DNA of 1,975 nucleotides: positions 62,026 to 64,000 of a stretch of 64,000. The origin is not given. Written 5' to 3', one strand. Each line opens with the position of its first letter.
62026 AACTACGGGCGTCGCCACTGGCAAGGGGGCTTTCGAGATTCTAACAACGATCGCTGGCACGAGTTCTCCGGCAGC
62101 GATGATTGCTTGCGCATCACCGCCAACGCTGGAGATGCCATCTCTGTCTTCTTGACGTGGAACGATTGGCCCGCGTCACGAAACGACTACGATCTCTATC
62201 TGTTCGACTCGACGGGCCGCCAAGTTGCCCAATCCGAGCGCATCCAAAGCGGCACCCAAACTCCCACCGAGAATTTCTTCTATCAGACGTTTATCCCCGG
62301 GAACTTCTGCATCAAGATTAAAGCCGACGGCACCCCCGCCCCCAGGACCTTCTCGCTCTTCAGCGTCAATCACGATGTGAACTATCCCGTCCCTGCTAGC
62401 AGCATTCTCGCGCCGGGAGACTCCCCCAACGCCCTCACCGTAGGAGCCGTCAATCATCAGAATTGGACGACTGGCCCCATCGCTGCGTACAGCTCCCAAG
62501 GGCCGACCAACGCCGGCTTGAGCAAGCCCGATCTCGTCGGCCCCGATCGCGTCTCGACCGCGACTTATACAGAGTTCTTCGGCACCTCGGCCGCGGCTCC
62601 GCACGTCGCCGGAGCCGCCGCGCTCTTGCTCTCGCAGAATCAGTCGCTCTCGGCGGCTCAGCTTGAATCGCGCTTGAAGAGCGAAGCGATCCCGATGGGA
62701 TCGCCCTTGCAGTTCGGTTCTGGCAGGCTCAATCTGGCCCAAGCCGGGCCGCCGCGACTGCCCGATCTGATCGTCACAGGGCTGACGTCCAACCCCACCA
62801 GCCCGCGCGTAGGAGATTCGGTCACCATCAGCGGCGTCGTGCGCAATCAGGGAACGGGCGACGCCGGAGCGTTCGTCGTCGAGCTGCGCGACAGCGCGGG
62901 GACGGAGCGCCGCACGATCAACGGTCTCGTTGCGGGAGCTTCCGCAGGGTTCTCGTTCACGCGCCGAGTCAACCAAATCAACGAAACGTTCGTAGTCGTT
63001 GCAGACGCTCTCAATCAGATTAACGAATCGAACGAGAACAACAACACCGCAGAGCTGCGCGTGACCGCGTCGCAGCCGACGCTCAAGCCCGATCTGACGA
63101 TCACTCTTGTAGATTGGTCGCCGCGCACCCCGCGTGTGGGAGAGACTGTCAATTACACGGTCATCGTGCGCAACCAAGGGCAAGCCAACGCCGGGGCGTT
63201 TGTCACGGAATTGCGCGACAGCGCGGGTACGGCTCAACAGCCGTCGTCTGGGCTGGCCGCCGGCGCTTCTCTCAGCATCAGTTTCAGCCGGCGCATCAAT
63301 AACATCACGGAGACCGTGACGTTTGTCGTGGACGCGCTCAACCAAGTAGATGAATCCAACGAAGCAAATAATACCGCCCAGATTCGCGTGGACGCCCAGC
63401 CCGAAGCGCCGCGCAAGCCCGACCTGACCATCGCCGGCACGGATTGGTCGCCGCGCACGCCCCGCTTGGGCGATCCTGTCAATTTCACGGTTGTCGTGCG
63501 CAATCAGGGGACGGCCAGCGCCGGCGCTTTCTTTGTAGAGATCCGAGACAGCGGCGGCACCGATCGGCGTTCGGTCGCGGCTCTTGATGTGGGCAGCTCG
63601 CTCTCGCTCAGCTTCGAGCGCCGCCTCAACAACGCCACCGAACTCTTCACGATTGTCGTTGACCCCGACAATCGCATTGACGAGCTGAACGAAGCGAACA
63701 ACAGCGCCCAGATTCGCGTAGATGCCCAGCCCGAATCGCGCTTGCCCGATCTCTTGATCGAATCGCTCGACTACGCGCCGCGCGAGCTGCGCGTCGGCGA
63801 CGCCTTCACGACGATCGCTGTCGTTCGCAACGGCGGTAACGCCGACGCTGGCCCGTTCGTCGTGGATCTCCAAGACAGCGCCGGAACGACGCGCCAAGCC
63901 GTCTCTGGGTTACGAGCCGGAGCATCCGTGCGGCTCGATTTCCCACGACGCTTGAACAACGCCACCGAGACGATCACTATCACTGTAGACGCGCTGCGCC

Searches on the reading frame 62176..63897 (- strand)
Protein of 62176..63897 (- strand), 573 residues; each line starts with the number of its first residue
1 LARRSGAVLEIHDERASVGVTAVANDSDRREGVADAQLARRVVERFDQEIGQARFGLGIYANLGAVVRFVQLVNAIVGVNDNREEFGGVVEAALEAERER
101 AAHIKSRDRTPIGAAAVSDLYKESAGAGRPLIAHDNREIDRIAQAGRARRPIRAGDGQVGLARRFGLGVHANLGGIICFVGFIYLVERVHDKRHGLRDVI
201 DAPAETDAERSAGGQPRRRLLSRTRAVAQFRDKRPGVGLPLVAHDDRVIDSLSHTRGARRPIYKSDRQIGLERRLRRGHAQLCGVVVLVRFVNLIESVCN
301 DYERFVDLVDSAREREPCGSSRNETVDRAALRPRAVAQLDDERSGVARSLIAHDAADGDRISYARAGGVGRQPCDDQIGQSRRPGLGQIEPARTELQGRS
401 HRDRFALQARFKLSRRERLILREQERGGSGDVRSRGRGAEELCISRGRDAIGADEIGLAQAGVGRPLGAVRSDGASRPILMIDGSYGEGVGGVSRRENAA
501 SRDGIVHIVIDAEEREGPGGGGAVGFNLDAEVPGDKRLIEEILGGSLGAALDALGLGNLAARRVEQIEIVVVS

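Call 75: find_encoding_contigs(protein=window:62176-63897:-, flank=10000, max_places=1)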
Protein window:62176-63897:- (573 aa): no gene with exactly this product is on record in the collection.
